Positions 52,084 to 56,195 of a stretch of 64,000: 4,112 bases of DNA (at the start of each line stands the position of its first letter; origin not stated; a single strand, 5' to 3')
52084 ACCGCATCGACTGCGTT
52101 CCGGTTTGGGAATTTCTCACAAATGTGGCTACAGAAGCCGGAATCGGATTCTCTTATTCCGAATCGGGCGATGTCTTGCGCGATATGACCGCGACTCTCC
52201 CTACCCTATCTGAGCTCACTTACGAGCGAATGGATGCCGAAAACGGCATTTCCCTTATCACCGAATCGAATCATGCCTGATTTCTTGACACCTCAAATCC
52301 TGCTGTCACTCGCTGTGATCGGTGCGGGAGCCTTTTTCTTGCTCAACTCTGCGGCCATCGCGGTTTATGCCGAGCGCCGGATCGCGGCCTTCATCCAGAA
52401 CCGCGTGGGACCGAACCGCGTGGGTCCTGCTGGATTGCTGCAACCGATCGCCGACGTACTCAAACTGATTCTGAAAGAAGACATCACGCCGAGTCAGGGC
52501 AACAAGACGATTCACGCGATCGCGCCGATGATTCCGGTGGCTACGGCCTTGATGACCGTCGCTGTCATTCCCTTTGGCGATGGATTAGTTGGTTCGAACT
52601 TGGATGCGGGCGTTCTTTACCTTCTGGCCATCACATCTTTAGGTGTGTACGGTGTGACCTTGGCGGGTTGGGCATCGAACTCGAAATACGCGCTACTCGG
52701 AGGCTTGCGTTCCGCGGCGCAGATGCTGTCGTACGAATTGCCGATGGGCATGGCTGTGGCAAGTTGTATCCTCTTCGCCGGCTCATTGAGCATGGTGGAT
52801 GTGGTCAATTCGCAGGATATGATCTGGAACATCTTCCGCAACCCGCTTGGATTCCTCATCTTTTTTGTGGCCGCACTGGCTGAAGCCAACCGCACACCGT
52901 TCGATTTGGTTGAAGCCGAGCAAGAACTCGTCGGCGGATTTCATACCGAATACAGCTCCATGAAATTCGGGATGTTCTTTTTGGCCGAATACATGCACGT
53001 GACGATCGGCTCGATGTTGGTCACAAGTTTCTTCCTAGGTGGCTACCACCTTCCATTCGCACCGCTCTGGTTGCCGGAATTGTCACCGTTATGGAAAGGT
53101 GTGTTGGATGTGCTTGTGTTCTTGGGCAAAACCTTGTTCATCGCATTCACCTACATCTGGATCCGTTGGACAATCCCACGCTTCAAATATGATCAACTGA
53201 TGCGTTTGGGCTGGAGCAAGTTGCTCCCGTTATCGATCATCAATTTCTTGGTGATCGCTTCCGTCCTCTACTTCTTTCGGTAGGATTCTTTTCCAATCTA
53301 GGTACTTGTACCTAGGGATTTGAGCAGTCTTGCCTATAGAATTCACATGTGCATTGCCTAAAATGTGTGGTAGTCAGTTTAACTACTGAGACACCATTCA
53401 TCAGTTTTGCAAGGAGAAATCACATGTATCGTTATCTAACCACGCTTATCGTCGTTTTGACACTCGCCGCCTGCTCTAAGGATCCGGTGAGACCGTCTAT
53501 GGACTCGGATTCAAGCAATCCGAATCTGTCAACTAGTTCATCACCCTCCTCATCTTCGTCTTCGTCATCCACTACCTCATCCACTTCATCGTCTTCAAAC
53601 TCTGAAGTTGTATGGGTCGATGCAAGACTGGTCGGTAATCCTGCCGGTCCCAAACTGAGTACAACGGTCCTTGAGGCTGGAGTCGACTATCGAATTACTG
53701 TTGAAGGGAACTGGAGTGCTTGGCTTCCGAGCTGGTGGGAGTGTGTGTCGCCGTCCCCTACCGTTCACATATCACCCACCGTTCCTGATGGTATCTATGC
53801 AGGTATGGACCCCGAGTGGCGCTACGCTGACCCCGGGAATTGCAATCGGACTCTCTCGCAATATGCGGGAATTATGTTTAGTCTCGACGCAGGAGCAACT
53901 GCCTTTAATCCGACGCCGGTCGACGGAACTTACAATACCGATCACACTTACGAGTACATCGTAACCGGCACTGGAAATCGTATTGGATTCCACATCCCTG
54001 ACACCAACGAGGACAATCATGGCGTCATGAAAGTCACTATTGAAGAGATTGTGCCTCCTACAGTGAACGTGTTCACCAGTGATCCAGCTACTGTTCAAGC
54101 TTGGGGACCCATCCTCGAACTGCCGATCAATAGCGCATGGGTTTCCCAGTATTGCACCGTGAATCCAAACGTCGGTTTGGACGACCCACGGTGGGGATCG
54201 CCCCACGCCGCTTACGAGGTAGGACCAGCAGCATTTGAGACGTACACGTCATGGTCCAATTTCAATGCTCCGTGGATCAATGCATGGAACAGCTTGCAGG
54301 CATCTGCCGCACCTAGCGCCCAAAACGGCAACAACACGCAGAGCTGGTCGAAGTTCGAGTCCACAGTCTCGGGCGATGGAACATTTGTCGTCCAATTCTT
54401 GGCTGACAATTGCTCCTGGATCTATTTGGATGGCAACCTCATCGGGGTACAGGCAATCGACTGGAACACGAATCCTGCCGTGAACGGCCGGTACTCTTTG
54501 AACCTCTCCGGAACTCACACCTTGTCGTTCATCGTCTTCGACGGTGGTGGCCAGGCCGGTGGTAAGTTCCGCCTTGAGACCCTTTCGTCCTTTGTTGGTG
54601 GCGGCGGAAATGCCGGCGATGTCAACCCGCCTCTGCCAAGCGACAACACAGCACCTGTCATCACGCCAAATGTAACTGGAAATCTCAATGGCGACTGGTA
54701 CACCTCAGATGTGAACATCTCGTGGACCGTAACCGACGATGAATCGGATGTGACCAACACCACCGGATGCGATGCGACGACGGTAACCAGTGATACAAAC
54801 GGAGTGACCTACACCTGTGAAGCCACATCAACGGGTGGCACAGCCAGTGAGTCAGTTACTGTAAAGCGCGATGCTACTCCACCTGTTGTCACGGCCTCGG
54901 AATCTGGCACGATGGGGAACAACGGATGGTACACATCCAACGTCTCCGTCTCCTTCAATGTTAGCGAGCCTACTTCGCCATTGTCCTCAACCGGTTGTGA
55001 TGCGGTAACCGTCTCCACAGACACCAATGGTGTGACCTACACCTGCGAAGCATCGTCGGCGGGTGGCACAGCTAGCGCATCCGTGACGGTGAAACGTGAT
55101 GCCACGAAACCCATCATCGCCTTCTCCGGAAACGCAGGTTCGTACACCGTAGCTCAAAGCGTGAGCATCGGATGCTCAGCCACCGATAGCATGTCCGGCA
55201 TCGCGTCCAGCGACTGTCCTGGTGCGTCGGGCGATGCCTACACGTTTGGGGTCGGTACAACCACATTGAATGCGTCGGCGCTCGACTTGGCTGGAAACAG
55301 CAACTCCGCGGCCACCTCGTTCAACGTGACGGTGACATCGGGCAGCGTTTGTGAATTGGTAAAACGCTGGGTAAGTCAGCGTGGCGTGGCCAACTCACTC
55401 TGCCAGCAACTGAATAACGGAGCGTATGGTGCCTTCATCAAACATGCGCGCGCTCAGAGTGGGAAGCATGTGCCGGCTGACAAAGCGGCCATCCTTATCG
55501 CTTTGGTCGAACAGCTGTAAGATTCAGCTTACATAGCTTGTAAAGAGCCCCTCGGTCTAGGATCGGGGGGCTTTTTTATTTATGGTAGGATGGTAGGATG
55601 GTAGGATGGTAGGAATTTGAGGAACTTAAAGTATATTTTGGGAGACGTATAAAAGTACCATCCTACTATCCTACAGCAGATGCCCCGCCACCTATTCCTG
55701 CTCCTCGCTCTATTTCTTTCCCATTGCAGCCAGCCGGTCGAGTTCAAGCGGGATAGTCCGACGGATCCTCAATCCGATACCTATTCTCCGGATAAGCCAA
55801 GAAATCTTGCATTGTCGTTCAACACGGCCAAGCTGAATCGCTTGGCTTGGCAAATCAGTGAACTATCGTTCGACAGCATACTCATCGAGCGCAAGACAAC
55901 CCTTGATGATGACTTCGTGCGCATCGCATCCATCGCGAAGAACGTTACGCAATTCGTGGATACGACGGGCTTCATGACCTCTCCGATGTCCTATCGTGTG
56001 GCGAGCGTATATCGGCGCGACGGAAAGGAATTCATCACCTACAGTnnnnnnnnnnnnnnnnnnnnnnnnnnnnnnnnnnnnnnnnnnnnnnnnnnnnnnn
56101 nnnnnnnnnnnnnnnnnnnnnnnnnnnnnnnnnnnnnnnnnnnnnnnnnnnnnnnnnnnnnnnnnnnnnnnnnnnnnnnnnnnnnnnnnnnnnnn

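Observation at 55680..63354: Four back-to-back paralogous FN3 lipoprotein genes with 1-2 nt spacers and a conserved W-V-x-E C-terminus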

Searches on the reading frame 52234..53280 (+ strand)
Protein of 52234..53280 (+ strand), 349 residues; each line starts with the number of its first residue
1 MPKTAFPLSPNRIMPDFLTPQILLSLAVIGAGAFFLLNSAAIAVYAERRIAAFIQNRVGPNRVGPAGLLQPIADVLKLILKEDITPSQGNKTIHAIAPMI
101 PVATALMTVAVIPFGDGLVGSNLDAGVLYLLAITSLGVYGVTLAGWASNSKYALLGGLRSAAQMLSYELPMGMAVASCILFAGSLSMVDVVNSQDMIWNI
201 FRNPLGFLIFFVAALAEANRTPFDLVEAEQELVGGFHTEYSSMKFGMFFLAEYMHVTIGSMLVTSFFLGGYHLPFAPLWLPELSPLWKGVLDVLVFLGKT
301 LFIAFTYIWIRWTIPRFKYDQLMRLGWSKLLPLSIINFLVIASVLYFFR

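Call 29: find_related_loci(query=window:52234-53280:+, collection=genome_contigs, flank=10000)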
Query window:52234-53280:+ (349 aa) in genome_contigs; peptide patterns used: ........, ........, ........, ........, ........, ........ (x = any residue, [..] = any of these).
599 stretches matched a pattern (row limit reached: there are more); 564 encode a relative of the query (tblastn E <= 1e-3); the best 80 are kept; 80 distinct loci.
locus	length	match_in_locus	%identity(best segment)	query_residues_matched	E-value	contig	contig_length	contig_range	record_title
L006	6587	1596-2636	94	3-349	0e+0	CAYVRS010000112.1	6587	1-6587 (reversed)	MAG TPA_asm: uncultured Chitinophagales bacterium isolate SRP069133_co1_473 genome assembly, contig: NODE_14347_length_6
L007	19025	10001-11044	93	2-349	0e+0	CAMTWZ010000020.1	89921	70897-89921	MAG: uncultured Bacteroidetes bacterium isolate G04_MAG_00058 genome assembly, contig: G04_MAG_00058_000000000021, whole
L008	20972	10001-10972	83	25-349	0e+0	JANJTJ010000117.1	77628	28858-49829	MAG: Balneolales bacterium isolate RX1_metabat.bin.55 RX1_k141_308945, whole genome shotgun sequence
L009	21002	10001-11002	75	16-349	1e-174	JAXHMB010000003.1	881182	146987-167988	MAG: Balneolaceae bacterium isolate Salar_de_Ascotan_soil_MAG_ASO4 contig_632_polypolish, whole genome shotgun sequence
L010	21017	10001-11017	76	10-349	4e-173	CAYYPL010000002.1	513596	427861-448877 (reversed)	MAG TPA_asm: uncultured Chitinophagales bacterium isolate SRP319275_co3_126 genome assembly, contig: NODE_8_length_51359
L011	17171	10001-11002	76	16-349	5e-172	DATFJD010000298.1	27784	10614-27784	MAG TPA_asm: Halalkalibaculum sp. isolate SMAG_U9135 k141_235216, whole genome shotgun sequence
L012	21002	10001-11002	76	16-349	4e-172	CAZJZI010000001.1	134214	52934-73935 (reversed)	MAG TPA_asm: uncultured Chitinophagales bacterium isolate SRP319275_co1_348 genome assembly, contig: NODE_51_length_1342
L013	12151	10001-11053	74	1-346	4e-171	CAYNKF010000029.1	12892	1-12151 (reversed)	MAG TPA_asm: uncultured Balneolaceae bacterium isolate binchicken_co218_25 genome assembly, contig: NODE_5279_length_128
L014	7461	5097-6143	74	3-346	1e-171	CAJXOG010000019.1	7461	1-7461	MAG TPA_asm: uncultured Aliifodinibius sp. isolate SRR6201613_bin.12_MetaBAT_v2.12.1_MAG genome assembly, contig: NODE_2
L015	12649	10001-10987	75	18-346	8e-171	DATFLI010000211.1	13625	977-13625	MAG TPA_asm: Balneolaceae bacterium isolate SMAG_U9194 k141_82940, whole genome shotgun sequence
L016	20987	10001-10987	75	18-346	5e-171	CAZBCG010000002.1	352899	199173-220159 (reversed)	MAG TPA_asm: uncultured Balneolaceae bacterium isolate binchicken_co207_45 genome assembly, contig: NODE_2_length_352899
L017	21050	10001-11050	73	1-345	1e-170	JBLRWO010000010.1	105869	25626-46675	MAG: Cyclonatronaceae bacterium isolate TamC05-13 NODE_10_length_105869_cov_6.032621, whole genome shotgun sequence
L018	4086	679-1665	76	18-346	1e-176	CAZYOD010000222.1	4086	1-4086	MAG TPA_asm: uncultured Balneolaceae bacterium isolate SRP304980_co1_251 genome assembly, contig: NODE_25636_length_4086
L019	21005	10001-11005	76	13-346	2e-170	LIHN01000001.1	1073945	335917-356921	MAG: Bacteroidetes bacterium HLUCCA01 ITZX_scaf_2, whole genome shotgun sequence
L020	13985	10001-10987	75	21-349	3e-170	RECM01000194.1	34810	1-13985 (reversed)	MAG: Balneolaceae bacterium isolate DLM2.Bin41 NODE_1219_length_34810_cov_7.80423, whole genome shotgun sequence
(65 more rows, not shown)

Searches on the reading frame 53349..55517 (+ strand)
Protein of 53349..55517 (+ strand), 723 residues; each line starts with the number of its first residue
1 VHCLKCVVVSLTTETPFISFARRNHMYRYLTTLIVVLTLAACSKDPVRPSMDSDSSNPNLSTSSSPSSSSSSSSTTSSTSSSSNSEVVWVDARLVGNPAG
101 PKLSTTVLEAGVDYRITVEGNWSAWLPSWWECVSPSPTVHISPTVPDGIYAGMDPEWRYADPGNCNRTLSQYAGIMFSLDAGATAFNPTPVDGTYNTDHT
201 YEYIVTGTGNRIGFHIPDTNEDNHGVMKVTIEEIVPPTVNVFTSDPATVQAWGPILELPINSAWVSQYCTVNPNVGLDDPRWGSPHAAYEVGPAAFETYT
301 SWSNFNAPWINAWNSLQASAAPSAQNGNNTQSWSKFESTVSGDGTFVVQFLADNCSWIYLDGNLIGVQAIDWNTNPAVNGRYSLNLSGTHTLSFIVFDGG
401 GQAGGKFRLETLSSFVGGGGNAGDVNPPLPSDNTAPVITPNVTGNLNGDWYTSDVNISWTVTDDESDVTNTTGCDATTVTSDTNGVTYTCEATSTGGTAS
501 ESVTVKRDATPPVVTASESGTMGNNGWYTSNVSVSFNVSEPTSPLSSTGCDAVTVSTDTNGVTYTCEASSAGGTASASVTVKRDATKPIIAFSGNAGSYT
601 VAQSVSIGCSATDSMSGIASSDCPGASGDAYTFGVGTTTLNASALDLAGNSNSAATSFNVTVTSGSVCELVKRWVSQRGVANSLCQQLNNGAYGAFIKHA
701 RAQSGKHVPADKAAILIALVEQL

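Call 8: search_protein_families(library=pfam, proteins=[window:53349-55517:+], max_evalue=1)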
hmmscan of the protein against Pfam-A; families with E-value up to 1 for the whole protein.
window:53349-55517:+ (723 aa): 2 families
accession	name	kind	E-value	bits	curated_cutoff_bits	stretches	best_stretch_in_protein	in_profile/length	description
PF17736.7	Ig_C17orf99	-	0.038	14.5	26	0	478-505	62-89/95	C17orf99 Ig domain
PF02494.22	HYR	-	0.13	13.1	21.7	1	631-662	52-81/81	HYR domain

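Call 46: search_protein_families(library=ncbifam, proteins=[window:53421-55517:+], max_evalue=1)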
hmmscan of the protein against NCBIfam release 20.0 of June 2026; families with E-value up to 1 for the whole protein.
window:53421-55517:+ (699 aa): 2 families
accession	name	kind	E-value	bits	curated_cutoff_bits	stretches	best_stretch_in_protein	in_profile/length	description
NF040528.1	SP_0198_lipo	equivalog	0.00061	19.8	100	1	6-61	7-55/144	SP_0198 family lipoprotein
NF047446.1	barrel_OmpL47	domain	0.81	10.2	40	1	583-637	7-67/68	OmpL47-type beta-barrel domain-containing protein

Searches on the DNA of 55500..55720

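Call 74: search_rna_families(source=window, start=55500, end=55720, threshold=evalue, max_evalue=1)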
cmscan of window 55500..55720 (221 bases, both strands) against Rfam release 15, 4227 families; matches with E-value up to 1: 13.
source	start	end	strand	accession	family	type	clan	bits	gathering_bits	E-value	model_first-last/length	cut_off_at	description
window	55577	55682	+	RF03781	mir-4524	Gene; miRNA;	-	26.8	68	0.00067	1-84/84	no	mir-4524 microRNA precursor family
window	55542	55672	-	RF02450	ncr1175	Gene; sRNA;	-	26.7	60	0.0044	1-110/110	no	Bacillus sRNA ncr1175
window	55596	55663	+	RF00326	snoZ155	Gene; snRNA; snoRNA; CD-box;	-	21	43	0.64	1-81/81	no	Small nucleolar RNA Z155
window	55577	55682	-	RF03781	mir-4524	Gene; miRNA;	-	20.8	68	0.034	1-84/84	no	mir-4524 microRNA precursor family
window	55521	55579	+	RF02428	SpF11_sRNA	Gene; sRNA;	-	20.7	54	0.52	1-95/95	no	Streptococcus sRNA SpF11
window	55577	55682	+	RF03714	MIR774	Gene; miRNA;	-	20.2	80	0.14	1-98/98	no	MIR774 microRNA precursor family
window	55592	55675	+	RF03964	mir-H1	Gene; miRNA;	-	19.9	97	0.48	1-85/85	no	mir-H1 microRNA precursor family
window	55575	55683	+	RF04246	MIR169_8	Gene; miRNA;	CL00098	18.6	107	0.37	1-137/137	no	MIR169_8 microRNA precursor family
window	55593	55674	-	RF03833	mir-5928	Gene; miRNA;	-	18.1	59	0.35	12-63/75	no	mir-5928 microRNA precursor family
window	55500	55586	+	RF00557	L10_leader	Cis-reg; leader;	-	17.4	44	0.73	58-138/138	5'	Ribosomal protein L10 leader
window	55545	55579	+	RF00110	RybB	Gene; sRNA;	-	16.5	40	0.38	31-79/79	no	RybB RNA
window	55534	55578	+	RF02399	NsiR1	Gene; sRNA;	-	15.7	39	0.76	1-60/60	no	Nitrogen stress-induced RNA 1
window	55500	55578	+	RF01472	rli40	Gene; sRNA;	-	15.1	100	0.084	175-263/263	5'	Listeria sRNA rli40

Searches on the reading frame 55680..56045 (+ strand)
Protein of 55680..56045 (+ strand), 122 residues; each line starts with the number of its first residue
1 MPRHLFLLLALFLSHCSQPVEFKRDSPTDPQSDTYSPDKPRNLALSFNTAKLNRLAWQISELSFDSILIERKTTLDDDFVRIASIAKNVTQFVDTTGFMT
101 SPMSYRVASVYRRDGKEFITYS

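Call 79: find_homologous_proteins(query=A6, max_evalue=0.001)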
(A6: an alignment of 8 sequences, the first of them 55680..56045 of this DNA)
Query A6 (8 sequences): 1280 candidates shared short words with the query, none scored E <= 0.001.
